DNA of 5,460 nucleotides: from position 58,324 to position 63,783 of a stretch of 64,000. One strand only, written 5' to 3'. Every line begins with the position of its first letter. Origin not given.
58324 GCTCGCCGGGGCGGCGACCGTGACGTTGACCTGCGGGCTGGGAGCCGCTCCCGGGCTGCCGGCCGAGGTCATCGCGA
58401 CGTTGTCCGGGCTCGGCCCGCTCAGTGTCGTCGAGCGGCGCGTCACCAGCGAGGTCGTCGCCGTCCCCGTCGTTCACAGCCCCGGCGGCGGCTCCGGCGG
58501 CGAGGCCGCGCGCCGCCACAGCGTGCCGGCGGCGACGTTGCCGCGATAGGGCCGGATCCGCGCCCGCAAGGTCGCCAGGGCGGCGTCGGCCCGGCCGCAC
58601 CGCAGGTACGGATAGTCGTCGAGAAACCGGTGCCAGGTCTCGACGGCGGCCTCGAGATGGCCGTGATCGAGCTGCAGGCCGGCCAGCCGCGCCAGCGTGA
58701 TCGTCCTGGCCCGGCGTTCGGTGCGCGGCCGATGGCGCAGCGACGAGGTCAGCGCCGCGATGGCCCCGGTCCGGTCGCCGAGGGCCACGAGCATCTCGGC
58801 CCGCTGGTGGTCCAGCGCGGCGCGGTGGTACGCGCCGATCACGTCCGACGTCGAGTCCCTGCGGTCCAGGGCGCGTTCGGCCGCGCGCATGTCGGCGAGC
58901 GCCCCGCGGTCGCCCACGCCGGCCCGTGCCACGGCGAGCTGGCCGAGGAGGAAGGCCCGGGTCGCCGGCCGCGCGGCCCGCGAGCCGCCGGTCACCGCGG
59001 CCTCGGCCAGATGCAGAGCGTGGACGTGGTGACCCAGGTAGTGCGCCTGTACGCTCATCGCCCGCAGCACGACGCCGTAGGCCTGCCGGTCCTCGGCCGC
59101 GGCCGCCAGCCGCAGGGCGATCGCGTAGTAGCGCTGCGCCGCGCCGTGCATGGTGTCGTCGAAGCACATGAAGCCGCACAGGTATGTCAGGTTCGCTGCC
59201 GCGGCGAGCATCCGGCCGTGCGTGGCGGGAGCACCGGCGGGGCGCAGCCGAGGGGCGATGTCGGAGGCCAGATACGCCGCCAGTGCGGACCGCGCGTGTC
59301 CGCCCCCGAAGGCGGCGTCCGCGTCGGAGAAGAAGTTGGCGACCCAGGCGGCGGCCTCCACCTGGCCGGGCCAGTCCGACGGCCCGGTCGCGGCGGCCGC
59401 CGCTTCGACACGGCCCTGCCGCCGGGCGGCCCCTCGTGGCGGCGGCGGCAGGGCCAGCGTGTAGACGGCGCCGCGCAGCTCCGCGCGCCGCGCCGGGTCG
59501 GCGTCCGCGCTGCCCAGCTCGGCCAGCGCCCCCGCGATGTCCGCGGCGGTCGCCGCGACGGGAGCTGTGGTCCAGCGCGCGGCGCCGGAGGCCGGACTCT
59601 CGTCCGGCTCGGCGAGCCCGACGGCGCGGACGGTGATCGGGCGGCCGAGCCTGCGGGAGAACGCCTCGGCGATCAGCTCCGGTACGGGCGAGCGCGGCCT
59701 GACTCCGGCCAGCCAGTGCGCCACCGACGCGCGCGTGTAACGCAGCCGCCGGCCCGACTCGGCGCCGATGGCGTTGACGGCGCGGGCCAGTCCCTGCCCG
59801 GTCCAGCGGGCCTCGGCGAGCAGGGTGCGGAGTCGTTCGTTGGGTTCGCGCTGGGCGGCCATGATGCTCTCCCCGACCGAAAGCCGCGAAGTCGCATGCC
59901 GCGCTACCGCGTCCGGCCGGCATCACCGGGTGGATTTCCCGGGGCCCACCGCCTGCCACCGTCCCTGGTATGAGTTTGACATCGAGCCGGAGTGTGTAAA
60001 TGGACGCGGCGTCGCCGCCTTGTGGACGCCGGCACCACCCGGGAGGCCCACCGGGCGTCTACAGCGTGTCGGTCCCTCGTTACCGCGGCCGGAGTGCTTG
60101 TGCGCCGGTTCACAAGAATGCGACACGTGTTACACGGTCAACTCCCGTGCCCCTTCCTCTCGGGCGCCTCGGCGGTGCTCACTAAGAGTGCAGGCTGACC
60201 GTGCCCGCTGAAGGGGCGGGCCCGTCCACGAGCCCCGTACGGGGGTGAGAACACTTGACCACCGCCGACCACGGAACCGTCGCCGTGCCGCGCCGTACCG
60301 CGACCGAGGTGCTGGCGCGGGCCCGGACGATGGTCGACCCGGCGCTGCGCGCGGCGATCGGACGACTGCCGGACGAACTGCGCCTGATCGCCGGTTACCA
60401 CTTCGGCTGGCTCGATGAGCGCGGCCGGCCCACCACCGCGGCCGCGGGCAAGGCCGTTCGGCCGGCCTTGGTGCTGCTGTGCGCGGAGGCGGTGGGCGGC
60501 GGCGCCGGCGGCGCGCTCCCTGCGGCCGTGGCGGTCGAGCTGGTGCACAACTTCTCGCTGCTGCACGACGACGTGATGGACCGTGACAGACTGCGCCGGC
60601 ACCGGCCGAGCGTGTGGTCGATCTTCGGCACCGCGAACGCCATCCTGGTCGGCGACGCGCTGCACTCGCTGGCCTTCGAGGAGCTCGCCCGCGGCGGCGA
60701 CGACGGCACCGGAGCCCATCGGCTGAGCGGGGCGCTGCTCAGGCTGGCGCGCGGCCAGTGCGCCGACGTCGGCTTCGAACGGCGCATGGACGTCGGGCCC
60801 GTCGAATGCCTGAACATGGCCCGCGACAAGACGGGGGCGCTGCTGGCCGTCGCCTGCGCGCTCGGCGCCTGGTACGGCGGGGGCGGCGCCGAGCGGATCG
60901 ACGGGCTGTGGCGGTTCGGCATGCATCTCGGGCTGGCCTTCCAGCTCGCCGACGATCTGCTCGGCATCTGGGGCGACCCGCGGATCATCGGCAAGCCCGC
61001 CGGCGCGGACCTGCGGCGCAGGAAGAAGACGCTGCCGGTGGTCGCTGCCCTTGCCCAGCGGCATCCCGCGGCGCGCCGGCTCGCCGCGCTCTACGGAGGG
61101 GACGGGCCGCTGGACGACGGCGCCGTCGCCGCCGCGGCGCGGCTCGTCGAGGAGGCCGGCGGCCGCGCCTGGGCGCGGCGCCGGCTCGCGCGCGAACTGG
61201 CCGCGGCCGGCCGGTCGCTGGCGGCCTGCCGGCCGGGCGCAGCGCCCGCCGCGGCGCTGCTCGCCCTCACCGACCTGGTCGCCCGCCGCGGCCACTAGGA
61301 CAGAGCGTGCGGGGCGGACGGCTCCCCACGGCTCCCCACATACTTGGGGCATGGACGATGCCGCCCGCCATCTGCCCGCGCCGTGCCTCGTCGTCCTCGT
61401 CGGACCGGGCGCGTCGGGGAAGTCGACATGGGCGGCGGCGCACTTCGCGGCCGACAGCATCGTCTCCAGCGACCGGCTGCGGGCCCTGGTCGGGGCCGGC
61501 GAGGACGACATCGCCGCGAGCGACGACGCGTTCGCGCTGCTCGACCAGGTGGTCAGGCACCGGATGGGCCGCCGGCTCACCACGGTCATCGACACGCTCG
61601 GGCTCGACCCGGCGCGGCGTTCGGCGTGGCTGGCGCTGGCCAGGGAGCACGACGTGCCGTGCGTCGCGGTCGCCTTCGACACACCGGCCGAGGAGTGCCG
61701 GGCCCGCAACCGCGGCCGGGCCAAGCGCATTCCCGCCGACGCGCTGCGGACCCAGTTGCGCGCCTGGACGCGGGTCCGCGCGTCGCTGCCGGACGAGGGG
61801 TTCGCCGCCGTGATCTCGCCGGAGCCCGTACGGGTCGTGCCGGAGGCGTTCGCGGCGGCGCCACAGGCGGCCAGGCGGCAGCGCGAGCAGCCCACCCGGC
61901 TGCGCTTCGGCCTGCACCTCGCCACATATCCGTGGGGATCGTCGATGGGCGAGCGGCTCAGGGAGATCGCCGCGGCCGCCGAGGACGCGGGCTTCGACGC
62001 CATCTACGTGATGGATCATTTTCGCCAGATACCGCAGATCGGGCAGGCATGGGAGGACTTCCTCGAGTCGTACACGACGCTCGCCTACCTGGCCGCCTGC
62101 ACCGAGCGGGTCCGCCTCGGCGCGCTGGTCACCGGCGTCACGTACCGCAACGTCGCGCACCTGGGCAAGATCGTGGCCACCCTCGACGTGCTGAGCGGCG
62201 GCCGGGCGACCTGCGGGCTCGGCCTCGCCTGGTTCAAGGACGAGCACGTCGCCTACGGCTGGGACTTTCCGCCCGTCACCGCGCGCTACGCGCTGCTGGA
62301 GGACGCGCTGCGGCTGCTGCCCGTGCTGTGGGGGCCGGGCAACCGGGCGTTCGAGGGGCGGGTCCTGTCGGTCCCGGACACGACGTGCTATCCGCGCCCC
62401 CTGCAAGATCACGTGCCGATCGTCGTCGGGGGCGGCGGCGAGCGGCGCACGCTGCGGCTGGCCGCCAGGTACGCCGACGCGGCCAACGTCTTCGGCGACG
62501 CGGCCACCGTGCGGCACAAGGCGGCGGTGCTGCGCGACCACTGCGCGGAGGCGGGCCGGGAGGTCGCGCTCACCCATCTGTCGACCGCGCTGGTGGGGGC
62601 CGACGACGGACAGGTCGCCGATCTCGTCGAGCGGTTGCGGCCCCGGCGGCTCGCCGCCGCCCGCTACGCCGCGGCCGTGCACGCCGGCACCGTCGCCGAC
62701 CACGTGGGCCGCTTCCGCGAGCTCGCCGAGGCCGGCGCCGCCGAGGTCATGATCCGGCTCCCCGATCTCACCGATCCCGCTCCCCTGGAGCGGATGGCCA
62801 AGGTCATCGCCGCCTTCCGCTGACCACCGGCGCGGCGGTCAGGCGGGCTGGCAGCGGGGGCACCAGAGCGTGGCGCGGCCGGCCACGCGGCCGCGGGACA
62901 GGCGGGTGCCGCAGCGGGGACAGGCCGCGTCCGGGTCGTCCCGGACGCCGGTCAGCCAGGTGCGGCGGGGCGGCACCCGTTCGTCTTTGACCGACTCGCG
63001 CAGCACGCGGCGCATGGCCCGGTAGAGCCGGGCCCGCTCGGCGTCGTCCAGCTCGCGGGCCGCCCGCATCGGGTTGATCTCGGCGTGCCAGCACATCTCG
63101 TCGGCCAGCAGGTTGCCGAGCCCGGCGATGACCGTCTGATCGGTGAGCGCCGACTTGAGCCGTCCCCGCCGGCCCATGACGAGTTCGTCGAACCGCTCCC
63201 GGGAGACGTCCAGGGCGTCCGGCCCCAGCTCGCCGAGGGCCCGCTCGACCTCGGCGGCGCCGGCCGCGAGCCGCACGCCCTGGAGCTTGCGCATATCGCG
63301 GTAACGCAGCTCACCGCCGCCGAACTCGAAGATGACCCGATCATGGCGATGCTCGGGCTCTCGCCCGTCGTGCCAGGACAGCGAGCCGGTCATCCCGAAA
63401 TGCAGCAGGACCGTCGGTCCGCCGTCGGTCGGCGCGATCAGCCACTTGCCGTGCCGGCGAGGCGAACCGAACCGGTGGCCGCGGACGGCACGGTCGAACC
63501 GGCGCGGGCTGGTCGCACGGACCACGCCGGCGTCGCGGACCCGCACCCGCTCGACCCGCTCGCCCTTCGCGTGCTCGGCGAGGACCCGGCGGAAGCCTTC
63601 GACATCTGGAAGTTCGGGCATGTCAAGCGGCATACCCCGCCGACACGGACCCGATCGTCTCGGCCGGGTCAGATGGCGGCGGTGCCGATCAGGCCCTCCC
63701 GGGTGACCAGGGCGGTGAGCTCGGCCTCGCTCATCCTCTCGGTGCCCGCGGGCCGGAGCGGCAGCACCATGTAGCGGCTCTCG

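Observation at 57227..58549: Divergent IspH paralogue with substituted catalytic and substrate-contact residues, inside a prenylation gene cluster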

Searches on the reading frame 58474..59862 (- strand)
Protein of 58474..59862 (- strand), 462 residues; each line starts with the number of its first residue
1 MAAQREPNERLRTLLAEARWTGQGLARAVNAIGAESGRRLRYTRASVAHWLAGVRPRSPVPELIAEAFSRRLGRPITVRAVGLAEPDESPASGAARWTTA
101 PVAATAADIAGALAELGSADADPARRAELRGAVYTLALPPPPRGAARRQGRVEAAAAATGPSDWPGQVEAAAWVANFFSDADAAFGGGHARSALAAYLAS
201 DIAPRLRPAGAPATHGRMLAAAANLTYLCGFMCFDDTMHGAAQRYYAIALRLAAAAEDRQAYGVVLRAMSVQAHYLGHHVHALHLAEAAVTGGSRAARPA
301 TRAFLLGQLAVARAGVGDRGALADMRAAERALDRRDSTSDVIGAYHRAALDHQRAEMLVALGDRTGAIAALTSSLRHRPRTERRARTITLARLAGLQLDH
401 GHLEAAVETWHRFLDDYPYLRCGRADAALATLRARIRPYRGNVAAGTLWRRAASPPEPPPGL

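Call 9: search_protein_families(library=pfam, proteins=[window:58474-59862:-], max_evalue=0.01)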
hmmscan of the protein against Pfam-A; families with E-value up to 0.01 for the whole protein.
window:58474-59862:- (462 aa): 0 families

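Call 28: search_protein_families(library=ncbifam, proteins=[window:58474-59862:-], max_evalue=0.001)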
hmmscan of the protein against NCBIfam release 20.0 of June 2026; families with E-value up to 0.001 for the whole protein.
window:58474-59862:- (462 aa): 3 families
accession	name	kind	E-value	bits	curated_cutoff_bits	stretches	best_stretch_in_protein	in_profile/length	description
NF053720.1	NsdA_fam_reg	subfamily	1.2e-100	338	75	1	10-448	2-429/432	NsdA family TPR-like regulatory protein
NF050130.1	TransRepNsdA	equivalog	3e-25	88.7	830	1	6-358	2-366/480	transcriptional repressor NsdA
NF050135.1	DNAbindNdsB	equivalog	3.1e-24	85.4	700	1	4-369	2-389/482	DNA-binding protein NsdB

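Call 29: search_solved_structures(query=window:58474-59862:-, max_evalue=1)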
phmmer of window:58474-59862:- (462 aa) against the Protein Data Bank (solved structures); distinct sequences matched with E-value up to 1: 0.

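Call 71: find_related_loci(query=A4, collection=metagenome_contigs, flank=5000)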
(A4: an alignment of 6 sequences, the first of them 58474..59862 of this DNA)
Query A4 (462 aa) in metagenome_contigs; peptide patterns used: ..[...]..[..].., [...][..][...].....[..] (x = any residue, [..] = any of these).
170 stretches matched a pattern; 21 encode a relative of the query (tblastn E <= 1e-3); 21 distinct loci.
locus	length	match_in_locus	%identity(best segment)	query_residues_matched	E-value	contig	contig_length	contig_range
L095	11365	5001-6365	75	1-449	1e-177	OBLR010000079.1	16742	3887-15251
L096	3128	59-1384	51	1-448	1e-128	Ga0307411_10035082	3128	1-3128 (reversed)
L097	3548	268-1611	51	1-454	3e-126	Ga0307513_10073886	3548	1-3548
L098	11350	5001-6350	51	1-460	1e-117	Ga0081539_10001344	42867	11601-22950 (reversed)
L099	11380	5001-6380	51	1-452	2e-116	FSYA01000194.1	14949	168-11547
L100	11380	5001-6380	53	1-454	2e-115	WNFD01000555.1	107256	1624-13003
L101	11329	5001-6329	52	1-454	1e-113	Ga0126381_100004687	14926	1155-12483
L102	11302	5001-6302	49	5-454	2e-111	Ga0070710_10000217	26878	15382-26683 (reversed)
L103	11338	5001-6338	50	3-450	6e-111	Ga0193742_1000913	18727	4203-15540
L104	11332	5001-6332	44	8-462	3e-92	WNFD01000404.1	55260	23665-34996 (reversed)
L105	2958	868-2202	43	3-462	4e-88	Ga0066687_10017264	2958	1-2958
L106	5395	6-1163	46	59-452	6e-86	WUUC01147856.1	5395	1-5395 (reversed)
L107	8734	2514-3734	45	1-415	7e-83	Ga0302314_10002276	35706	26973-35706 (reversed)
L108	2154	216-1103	53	159-454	4e-79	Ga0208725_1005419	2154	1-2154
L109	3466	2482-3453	50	1-334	5e-76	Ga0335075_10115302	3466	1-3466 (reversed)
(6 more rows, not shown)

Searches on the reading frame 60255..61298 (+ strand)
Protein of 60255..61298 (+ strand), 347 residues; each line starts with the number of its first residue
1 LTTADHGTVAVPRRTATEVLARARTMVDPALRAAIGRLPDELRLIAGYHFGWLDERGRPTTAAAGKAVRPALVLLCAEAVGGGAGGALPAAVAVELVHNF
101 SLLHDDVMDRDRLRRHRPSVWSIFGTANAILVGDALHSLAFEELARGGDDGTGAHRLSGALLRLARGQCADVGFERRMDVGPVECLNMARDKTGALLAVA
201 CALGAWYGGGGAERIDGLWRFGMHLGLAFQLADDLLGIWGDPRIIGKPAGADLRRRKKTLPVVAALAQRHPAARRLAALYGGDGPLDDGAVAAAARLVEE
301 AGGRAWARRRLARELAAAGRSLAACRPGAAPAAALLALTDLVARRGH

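Call 9: search_protein_families(library=pfam, proteins=[window:60255-61298:+], max_evalue=0.01)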
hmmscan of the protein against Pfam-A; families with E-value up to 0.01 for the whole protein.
window:60255-61298:+ (347 aa): 1 family
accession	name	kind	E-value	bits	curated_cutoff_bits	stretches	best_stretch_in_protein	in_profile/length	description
PF00348.22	polyprenyl_synt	-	7e-57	193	27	1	53-294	4-247/251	Polyprenyl synthetase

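Call 28: search_protein_families(library=ncbifam, proteins=[window:60255-61298:+], max_evalue=0.001)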
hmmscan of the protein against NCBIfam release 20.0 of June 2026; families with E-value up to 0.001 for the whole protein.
window:60255-61298:+ (347 aa): 16 families
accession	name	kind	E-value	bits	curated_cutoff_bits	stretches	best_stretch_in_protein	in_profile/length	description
NF041169.1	f2_encap_cargo4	exception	3.8e-129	430.7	450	1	16-346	1-333/334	family 2 encapsulin nanocompartment cargo protein polyprenyl transferase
NF045549.1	GGPPsyn_IdsB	equivalog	2.2e-97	326.2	475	1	10-346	10-345/346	geranylgeranyl diphosphate synthase IdsB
NF040698.1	IdsA_Meth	equivalog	3.1e-61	207.4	468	1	61-345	38-326/328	short chain isoprenyl diphosphate synthase IdsA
NF041003.1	GGPP_syn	equivalog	3.1e-52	177.7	500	1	59-328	34-306/326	geranylgeranyl diphosphate synthase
NF045485.1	FPPsyn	subfamily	2.2e-45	155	275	1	61-270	33-252/288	farnesyl diphosphate synthase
NF040789.2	gerfarn_diphsyn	equivalog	5e-40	137.7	560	1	87-345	84-343/345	geranylfarnesyl diphosphate synthase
NF045685.1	GGPPSynCrtE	equivalog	2e-36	125.5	460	1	60-277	37-264/293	geranylgeranyl diphosphate synthase CrtE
TIGR02748.1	GerC3_HepT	equivalog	8.7e-35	120.3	456.55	1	61-276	39-252/319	heptaprenyl diphosphate synthase component II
NF042417.1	NPPPS_Mycobact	equivalog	4.4e-34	118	600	1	62-345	53-333/335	nonaprenyl/(2E,6E)-farnesyl/geranylgeranyl diphosphat synthase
TIGR02749.1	prenyl_cyano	equivalog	4.2e-32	111.5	383.2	1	36-345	15-320/322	solanesyl diphosphate synthase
NF007877.0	PRK10581.1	equivalog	1.3e-29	103.3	321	1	63-276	42-266/299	(2E,6E)-farnesyl diphosphate synthase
NF008140.0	PRK10888.1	equivalog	9.6e-27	94.1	412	1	62-343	41-319/323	octaprenyl diphosphate synthase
NF045628.1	HxpDPsynlarge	equivalog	1.7e-26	93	500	1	59-278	29-247/311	hexaprenyl-diphosphate synthase large subunit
NF040627.1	GFPS_Meth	equivalog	1.2e-24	87.2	600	1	63-237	38-209/285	geranylfarnesyl diphosphate synthase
NF042416.1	GFPPS_Mycobact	equivalog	1.5e-21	76.8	600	2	219-344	220-347/350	bifunctional (2E,6E)-farnesyl/geranyl diphosphate synthase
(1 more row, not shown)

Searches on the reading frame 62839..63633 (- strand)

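Call 9: search_protein_families(library=pfam, proteins=[window:62839-63633:-], max_evalue=0.01)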
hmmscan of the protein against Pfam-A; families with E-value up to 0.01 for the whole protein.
window:62839-63633:- (264 aa): 4 families
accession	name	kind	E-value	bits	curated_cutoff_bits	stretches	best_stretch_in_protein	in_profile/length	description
PF01149.29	Fapy_DNA_glyco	-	3.7e-31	108.6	25.5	1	5-118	1-115/117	Formamidopyrimidine-DNA glycosylase N-terminal domain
PF06831.19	H2TH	-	3.4e-16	59.4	34.7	1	137-216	2-83/93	Formamidopyrimidine-DNA glycosylase H2TH domain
PF06827.20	zf-FPG_IleRS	-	5.8e-07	29.7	21.3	1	238-263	4-29/30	Zinc finger found in FPG and IleRS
PF05833.16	NFACT_N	-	3.1e-05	23.4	31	1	139-216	169-245/456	NFACT N-terminal and middle domains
